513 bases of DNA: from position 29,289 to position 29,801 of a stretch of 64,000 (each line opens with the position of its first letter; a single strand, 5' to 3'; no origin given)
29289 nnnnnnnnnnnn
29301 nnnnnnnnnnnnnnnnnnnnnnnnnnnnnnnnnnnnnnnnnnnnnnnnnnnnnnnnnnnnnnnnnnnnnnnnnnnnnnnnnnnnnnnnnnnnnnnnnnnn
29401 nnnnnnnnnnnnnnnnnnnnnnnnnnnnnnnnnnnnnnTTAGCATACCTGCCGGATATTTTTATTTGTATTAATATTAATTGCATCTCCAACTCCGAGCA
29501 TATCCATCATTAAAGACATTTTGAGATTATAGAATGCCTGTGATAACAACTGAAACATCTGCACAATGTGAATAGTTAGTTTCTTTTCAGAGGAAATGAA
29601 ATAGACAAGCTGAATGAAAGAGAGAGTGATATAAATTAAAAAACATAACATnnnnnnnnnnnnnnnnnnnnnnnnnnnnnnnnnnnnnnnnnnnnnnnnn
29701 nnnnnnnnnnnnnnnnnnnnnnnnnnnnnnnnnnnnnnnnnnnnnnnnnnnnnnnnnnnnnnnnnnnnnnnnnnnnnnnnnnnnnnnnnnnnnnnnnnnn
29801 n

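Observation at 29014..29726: About 700 bp of AT-rich sequence between the VgrG fragment and yncG with only a 70-aa ORF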

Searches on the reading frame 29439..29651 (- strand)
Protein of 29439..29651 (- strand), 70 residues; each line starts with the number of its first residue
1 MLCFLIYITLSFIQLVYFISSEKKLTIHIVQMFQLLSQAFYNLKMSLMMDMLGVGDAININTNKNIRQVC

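Call 12: search_protein_families(library=pfam, proteins=[window:29439-29651:-], max_evalue=0.1)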
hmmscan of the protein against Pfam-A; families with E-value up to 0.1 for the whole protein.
window:29439-29651:- (70 aa): 1 family
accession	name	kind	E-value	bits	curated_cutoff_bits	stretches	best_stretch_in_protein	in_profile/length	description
PF17520.7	DUF5445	-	2e-39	133.6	25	1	19-70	1-52/52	Family of unknown function (DUF5445)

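Call 26: find_homologous_proteins(query=window:29439-29651:-, max_evalue=0.001)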
Query window:29439-29651:- (70 aa): 158 proteins with E <= 0.001 among 160 candidates; the best 120 are listed.
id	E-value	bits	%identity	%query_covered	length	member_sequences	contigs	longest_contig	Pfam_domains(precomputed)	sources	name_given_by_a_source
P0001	1.6e-34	134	97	100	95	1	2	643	PF17520.8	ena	-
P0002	2.0e-34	134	96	100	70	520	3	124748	PF17520.8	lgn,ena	-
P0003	5.6e-34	132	96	100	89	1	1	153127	PF17520.8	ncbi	-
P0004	6.6e-34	132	94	100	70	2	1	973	PF17520.8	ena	-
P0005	8.9e-34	132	96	100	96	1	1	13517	PF17520.8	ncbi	-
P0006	2.1e-33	130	94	100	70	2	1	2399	PF17520.8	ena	-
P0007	3.0e-33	130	93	100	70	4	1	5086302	PF17520.8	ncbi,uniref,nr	ncbi:DUF5445 family protein [Escherichia coli]|uniref:DUF5445 family protein n=1 Tax=Escherichia col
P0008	4.4e-33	129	93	100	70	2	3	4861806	PF17520.8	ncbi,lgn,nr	ncbi:hypothetical protein GRQ22_19730 [Escherichia coli]|nr:hypothetical protein [Escherichia coli] 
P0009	4.7e-33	129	93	100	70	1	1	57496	PF17520.8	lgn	-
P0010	5.4e-33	129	93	100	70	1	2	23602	PF17520.8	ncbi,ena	ncbi:DUF5445 family protein [Escherichia coli]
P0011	5.5e-33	129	94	100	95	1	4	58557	PF17520.8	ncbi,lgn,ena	-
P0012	5.6e-33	129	93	100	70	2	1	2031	PF17520.8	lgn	-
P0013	5.9e-33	129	93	100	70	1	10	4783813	PF17520.8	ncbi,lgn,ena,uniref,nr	ncbi:hypothetical protein D3W51_11260 [Escherichia coli]|uniref:DUF5445 family protein n=1 Tax=Esche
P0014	6.3e-33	129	93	100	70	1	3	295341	PF17520.8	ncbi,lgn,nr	ncbi:YncH family protein [Escherichia coli]|nr:YncH family protein [Escherichia coli] EET6372837.1 Y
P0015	6.7e-33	129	93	100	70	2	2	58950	PF17520.8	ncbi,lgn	ncbi:TPA: YncH family protein [Escherichia coli]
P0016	7.2e-33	129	93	100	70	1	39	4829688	PF17520.8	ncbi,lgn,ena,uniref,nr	ncbi:TPA: DUF5445 family protein [Escherichia coli]|uniref:DUF5445 family protein n=1 Tax=Escherichi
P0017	7.4e-33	129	97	96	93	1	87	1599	PF17520.8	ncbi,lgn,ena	-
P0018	8.3e-33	129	97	96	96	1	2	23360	PF17520.8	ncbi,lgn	-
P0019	8.8e-33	128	93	100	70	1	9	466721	PF17520.8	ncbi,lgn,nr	ncbi:TPA: DUF5445 family protein [Escherichia coli]|nr:DUF5445 family protein [Escherichia coli] HCN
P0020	9.3e-33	128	93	100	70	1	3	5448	PF17520.8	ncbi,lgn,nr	ncbi:DUF5445 family protein [Escherichia coli]|nr:DUF5445 family protein [Escherichia coli]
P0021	9.3e-33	128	91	100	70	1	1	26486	PF17520.8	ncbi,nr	ncbi:YncH family protein [Escherichia coli]|nr:YncH family protein [Escherichia coli]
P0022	9.9e-33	128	93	100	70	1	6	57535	PF17520.8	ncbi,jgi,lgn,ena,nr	ncbi:TPA: YncH family protein [Escherichia coli]|nr:YncH family protein [Escherichia coli] HAY510710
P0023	1.1e-32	128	97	96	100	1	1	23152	PF17520.8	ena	-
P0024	1.3e-32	128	97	96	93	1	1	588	PF17520.8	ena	-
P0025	1.3e-32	128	97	96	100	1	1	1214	PF17520.8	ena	-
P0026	1.4e-32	128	91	100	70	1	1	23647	PF17520.8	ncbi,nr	ncbi:YncH family protein [Escherichia coli]|nr:YncH family protein [Escherichia coli]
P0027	1.4e-32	128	93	100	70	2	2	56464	PF17520.8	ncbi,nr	ncbi:TPA: DUF5445 family protein [Escherichia coli]|nr:DUF5445 family protein [Escherichia coli] HCP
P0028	1.6e-32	128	93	100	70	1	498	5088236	PF17520.8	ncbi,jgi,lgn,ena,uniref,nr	ncbi:DUF5445 family protein [Escherichia coli]|uniref:YncH family protein n=1 Tax=Escherichia coli T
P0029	1.7e-32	128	93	100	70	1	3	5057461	PF17520.8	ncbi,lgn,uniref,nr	ncbi:TPA: DUF5445 family protein [Escherichia coli]|uniref:DUF5445 family protein n=1 Tax=Escherichi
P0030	1.7e-32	128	93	100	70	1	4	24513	PF17520.8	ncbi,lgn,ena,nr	ncbi:TPA: DUF5445 family protein [Escherichia coli]|nr:DUF5445 family protein [Escherichia coli] HEF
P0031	1.7e-32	128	96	96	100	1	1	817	PF17520.8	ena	-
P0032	2.0e-32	127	93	100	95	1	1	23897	PF17520.8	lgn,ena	-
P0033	2.1e-32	127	93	100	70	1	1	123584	PF17520.8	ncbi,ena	ncbi:YncH family protein [Escherichia coli]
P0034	2.2e-32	127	93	100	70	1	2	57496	PF17520.8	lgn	-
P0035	2.2e-32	127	93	100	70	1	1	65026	PF17520.8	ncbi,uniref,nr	ncbi:DUF5445 family protein [Escherichia coli]|uniref:DUF5445 family protein n=1 Tax=Escherichia col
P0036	2.3e-32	127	94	99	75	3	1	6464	PF17520.8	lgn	-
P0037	2.4e-32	127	91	100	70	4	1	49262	PF17520.8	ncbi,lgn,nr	ncbi:DUF5445 family protein [Escherichia coli]|nr:DUF5445 family protein [Escherichia coli]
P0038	2.6e-32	127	91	100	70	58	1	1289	PF17520.8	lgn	-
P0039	2.7e-32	127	91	100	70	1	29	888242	PF17520.8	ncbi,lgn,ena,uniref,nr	ncbi:hypothetical protein GU837_10260 [Escherichia coli]|uniref:YncH family protein n=1 Tax=Escheric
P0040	2.8e-32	127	91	100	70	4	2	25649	PF17520.8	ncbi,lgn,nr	ncbi:YncH family protein [Escherichia coli]|nr:YncH family protein [Escherichia coli] EHA7737795.1 Y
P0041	3.0e-32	127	93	100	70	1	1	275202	PF17520.8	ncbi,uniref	ncbi:DUF5445 family protein [Escherichia coli]|uniref:DUF5445 family protein n=1 Tax=Escherichia col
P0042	3.0e-32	127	96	96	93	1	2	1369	PF17520.8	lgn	-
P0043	3.0e-32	127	96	96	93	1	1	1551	PF17520.8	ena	-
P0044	3.4e-32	127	96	96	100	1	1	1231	PF17520.8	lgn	-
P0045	3.4e-32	127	93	100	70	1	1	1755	PF17520.8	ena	-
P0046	3.5e-32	127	96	96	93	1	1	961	PF17520.8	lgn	-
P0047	4.0e-32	126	91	100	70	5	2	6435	PF17520.8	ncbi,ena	ncbi:DUF5445 family protein [Escherichia coli]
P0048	4.6e-32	126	91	100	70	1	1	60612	PF17520.8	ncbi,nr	ncbi:YncH family protein [Escherichia coli]|nr:YncH family protein [Escherichia coli]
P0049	4.6e-32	126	96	96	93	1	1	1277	PF17520.8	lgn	-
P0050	4.8e-32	126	91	100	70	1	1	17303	PF17520.8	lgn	-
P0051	4.8e-32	126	91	100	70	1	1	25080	PF17520.8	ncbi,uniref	ncbi:DUF5445 family protein [Escherichia coli]|uniref:DUF5445 family protein n=1 Tax=Escherichia col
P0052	5.1e-32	126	91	100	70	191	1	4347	PF17520.8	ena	-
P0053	6.8e-32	126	96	96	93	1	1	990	PF17520.8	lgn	-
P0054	7.7e-32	125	91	100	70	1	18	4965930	PF17520.8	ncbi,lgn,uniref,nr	ncbi:YncH family protein [Escherichia coli]|uniref:DUF5445 family protein n=1 Tax=Escherichia coli T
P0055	7.7e-32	125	91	100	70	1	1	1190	PF17520.8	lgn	-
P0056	1.0e-31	125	91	100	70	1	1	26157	PF17520.8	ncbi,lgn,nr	ncbi:YncH family protein [Escherichia coli]|nr:YncH family protein [Escherichia coli]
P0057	1.0e-31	125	90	100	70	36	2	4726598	PF17520.8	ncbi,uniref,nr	ncbi:YncH family protein [Escherichia coli]|uniref:YncH family protein n=1 Tax=Escherichia coli TaxI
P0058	1.1e-31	125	91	100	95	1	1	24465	PF17520.8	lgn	-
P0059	1.1e-31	125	90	100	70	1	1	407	PF17520.8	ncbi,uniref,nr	ncbi:hypothetical protein FQZ33_23840 [Escherichia coli]|uniref:DUF5445 family protein n=1 Tax=Esche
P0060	1.1e-31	125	93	99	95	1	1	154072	PF17520.8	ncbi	-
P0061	1.2e-31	125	91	100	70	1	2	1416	PF17520.8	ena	-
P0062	2.1e-31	124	91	100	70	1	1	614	PF17520.8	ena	-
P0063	2.2e-31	124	90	100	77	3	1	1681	PF17520.8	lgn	-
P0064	2.3e-31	124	91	100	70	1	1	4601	PF17520.8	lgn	-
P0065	2.6e-31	124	90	100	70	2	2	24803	PF17520.8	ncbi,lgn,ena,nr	ncbi:TPA: YncH family protein [Escherichia coli]|nr:YncH family protein [Escherichia coli]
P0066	3.1e-31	124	94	96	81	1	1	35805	PF17520.8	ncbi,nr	ncbi:TPA: hypothetical protein HML71_21120 [Escherichia coli]|nr:hypothetical protein [Escherichia c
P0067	3.1e-31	124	91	100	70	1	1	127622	PF17520.8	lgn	-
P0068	3.3e-31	123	91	100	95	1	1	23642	PF17520.8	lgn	-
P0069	3.7e-31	123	91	100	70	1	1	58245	PF17520.8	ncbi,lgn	ncbi:DUF5445 family protein [Escherichia coli]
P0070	3.8e-31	123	90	100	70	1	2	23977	PF17520.8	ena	-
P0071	3.9e-31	123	90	100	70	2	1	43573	PF17520.8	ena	-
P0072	4.5e-31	123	94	96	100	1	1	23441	PF17520.8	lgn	-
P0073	5.3e-31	123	90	100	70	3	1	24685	PF17520.8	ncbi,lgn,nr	ncbi:TPA: YncH family protein [Escherichia coli]|nr:YncH family protein [Escherichia coli]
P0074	8.0e-31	122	94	96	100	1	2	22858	PF17520.8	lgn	-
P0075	9.2e-31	122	90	99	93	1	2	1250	PF17520.8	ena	-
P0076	9.6e-31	122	93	96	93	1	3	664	PF17520.8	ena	-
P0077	1.2e-30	122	87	100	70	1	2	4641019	PF17520.8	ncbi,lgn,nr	ncbi:DUF5445 family protein [Escherichia coli]|nr:DUF5445 family protein [Escherichia coli] WFW66648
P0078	1.3e-30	122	91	100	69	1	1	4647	PF17520.8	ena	-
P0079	1.3e-30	122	93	96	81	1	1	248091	PF17520.8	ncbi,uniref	ncbi:YncH family protein [Escherichia coli]|uniref:YncH family protein n=1 Tax=Escherichia coli TaxI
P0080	1.5e-30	121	93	96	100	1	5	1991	PF17520.8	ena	-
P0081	1.5e-30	121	89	100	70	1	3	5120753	PF17520.8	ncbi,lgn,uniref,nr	ncbi:DUF5445 family protein [Escherichia sp. E4742]|uniref:DUF5445 family protein n=1 Tax=Escherichi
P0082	1.7e-30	121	93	96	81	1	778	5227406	PF17520.8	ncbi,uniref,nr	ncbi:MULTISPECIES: YncH family protein [Enterobacteriaceae]|uniref:YncH family protein n=1 Tax=Enter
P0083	1.7e-30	121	93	96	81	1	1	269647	PF17520.8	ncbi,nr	ncbi:TPA: YncH family protein [Escherichia coli]|nr:YncH family protein [Escherichia coli]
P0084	2.4e-30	121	93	96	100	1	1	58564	PF17520.8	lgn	-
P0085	2.4e-30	121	93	96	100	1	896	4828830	PF17520.8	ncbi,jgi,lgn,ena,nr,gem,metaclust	ncbi:Uncharacterised protein [Escherichia coli]|nr:hypothetical protein ECMP0215612_2022 [Escherichi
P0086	2.4e-30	121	93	96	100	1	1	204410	PF17520.8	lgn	-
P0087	2.5e-30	121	93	96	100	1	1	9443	PF17520.8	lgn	-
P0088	4.3e-30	120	93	96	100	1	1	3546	PF17520.8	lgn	-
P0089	5.4e-30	120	92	94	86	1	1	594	PF17520.8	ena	-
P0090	6.4e-30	119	91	96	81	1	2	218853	PF17520.8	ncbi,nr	ncbi:TPA: YncH family protein [Escherichia coli]|nr:YncH family protein [Escherichia coli]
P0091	6.6e-30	119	91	96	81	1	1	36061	PF17520.8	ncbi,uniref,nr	ncbi:YncH family protein [Escherichia coli]|uniref:YncH family protein n=1 Tax=Escherichia coli TaxI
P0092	7.3e-30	119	93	96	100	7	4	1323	PF17520.8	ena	-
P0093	7.4e-30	119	91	96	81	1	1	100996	PF17520.8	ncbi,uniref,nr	ncbi:YncH family protein [Escherichia coli]|uniref:YncH family protein n=1 Tax=Escherichia coli TaxI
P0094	8.3e-30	119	91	96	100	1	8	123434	PF17520.8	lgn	-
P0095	8.4e-30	119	91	96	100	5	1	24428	PF17520.8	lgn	-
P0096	9.2e-30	119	91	96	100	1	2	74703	PF17520.8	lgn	-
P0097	9.4e-30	119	90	100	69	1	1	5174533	PF17520.8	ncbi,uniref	ncbi:YncH family protein [Escherichia coli]|uniref:YncH family protein n=1 Tax=Escherichia coli TaxI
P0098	1.1e-29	119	91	96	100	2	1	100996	PF17520.8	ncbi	-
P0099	1.2e-29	119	91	96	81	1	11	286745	PF17520.8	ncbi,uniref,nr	ncbi:TPA: YncH family protein [Escherichia coli]|uniref:YncH family protein n=1 Tax=Escherichia coli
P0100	1.3e-29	119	91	96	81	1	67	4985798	PF17520.8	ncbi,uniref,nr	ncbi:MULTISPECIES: DUF5445 family protein [Escherichia]|uniref:DUF5445 family protein n=1 Tax=Escher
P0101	1.3e-29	119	91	96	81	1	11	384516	PF17520.8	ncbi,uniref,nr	ncbi:TPA: DUF5445 family protein [Escherichia coli]|uniref:DUF5445 family protein n=1 Tax=Escherichi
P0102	1.3e-29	118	91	96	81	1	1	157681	PF17520.8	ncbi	ncbi:DUF5445 family protein [Escherichia coli H45]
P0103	1.7e-29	118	91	96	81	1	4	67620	PF17520.8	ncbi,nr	ncbi:DUF5445 family protein [Escherichia coli]|nr:DUF5445 family protein [Escherichia coli]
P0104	1.8e-29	118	91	96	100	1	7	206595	PF17520.8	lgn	-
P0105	1.8e-29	118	91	96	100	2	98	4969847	PF17520.8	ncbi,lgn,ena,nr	ncbi:hypothetical protein AC16_1031 [Escherichia coli 2-177-06_S3_C2]|nr:hypothetical protein AC16_1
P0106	1.8e-29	118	91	96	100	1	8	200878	PF17520.8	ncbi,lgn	-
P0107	1.8e-29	118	91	96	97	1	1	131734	PF17520.8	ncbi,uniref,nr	ncbi:Uncharacterised protein [Escherichia coli]|uniref:Uncharacterized protein n=1 Tax=Escherichia c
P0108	1.9e-29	118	91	96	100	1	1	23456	PF17520.8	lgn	-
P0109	2.3e-29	118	92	94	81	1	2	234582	PF17520.8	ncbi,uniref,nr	ncbi:TPA: DUF5445 family protein [Escherichia coli]|uniref:DUF5445 family protein n=1 Tax=Escherichi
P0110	2.9e-29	117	92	94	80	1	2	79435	PF17520.8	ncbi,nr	ncbi:DUF5445 family protein, partial [Escherichia coli]|nr:DUF5445 family protein [Escherichia coli]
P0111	3.1e-29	117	91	96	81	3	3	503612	PF17520.8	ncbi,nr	ncbi:YncH family protein [Escherichia coli]|nr:YncH family protein [Escherichia coli]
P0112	3.2e-29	117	91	96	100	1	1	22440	PF17520.8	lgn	-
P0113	3.2e-29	117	90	99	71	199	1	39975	PF17520.8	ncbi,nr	ncbi:TPA: YncH family protein [Escherichia coli]|nr:YncH family protein [Escherichia coli] HBQ417797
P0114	3.3e-29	117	92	94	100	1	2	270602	PF17520.8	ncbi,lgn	-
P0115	3.8e-29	117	90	100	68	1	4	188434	PF17520.8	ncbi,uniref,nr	ncbi:DUF5445 family protein [Escherichia coli]|uniref:DUF5445 family protein n=1 Tax=Escherichia col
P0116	3.8e-29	117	91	96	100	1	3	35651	PF17520.8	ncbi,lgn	-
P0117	4.1e-29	117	91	96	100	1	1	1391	PF17520.8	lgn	-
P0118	4.4e-29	117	91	96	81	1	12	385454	PF17520.8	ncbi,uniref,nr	ncbi:TPA: YncH family protein [Escherichia coli]|uniref:YncH family protein n=1 Tax=Escherichia coli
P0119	4.9e-29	117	84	100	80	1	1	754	PF17520.8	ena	-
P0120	7.5e-28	113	94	89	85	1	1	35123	PF17520.8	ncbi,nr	ncbi:DUF5445 family protein [Escherichia coli]|nr:DUF5445 family protein [Escherichia coli]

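Call 29: find_related_loci(query=window:29439-29651:-, collection=genome_contigs, flank=4000)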
Query window:29439-29651:- (70 aa) in genome_contigs; peptide patterns used: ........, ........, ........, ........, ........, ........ (x = any residue, [..] = any of these).
165 stretches matched a pattern, but none encodes a relative of the query by tblastn (E <= 1e-3).

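Call 32: search_protein_representatives(protein=window:29439-29651:-)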
Query: 70 residues. Proteins with E-value up to 0.001 (for the whole library): 13; up to 1e-10: 5; up to 1e-30: 2. The best 13 are listed.
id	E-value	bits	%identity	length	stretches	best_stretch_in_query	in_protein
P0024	4.1e-33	127.9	96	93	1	3-70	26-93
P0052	1.6e-32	126.0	91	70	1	1-70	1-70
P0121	3.6e-21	90.4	92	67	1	4-55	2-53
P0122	2.0e-18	81.7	89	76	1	24-70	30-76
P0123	2.9e-18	81.2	75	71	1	6-65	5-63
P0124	2.2e-10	56.5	91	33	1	38-70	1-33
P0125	1.1e-09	54.3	65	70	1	4-68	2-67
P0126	3.4e-07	46.4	17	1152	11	12-46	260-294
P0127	8.5e-07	45.2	100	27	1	1-27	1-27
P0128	1.9e-06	44.1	76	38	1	32-70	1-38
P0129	3.8e-06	43.2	60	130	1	3-62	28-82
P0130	1.5e-05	41.3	96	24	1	47-70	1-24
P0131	2.2e-04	37.6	53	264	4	9-36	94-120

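Call 35: find_encoding_contigs(protein=P0125, flank=6000, max_places=4)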
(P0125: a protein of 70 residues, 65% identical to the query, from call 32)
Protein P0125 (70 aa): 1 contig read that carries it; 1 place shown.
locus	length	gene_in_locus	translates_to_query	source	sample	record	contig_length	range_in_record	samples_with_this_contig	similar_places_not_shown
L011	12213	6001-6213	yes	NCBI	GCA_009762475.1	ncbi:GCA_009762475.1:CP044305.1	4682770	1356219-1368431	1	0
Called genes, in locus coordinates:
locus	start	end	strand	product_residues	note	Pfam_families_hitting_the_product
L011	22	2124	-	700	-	PF07715:Plug, PF00593:TonB_dep_Rec_b-barrel, PF14905:OMP_b-brl_3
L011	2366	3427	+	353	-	PF16819:DUF5074 (faint), PF08450:SGL (faint), PF21783:YNCE, PF13360:PQQ_2 (faint), PF26550:Tricorn_2nd (faint), PF25174:Beta-prop_THOC3 (weak)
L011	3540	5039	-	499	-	PF13520:AA_permease_2, PF00324:AA_permease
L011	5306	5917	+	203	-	PF13409:GST_N_2, PF13417:GST_N_3 (weak)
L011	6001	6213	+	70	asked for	PF17520:DUF5445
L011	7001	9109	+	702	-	PF05954:Phage_GPD, PF04717:Phage_base_V, PF20093:DUF6484 (faint), PF22178:Gp5_trimer_C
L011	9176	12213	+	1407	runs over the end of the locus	PF20148:DUF6531, PF05593:RHS_repeat (weak), PF25023:TEN_YD-shell, PF05593:RHS_repeat, PF25023:TEN_YD-shell, PF03527:RHS, PF25023:TEN_YD-shell (weak), PF22322:DUF6973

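Call 36: find_encoding_contigs(protein=P0123, flank=6000, max_places=4)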
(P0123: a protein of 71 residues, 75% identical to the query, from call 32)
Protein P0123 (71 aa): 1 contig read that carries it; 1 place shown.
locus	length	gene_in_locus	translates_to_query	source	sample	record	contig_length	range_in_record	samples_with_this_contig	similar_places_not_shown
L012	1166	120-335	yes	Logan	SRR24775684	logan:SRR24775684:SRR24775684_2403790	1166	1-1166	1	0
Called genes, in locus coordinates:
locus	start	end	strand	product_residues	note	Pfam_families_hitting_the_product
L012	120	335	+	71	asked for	PF17520:DUF5445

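Call 37: find_encoding_contigs(protein=P0129, flank=8000, max_places=4)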
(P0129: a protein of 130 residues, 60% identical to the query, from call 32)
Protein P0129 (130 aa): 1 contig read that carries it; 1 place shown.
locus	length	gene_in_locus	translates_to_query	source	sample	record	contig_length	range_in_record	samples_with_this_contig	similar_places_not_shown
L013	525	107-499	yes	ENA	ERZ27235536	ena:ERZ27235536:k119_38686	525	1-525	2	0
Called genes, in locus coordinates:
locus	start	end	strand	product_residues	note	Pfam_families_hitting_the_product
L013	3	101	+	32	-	?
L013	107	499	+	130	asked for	PF17520:DUF5445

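Call 75: search_protein_families(library=ncbifam, proteins=[window:29439-29651:-], max_evalue=0.01)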
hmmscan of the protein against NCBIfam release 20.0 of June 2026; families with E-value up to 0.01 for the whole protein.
window:29439-29651:- (70 aa): 0 families
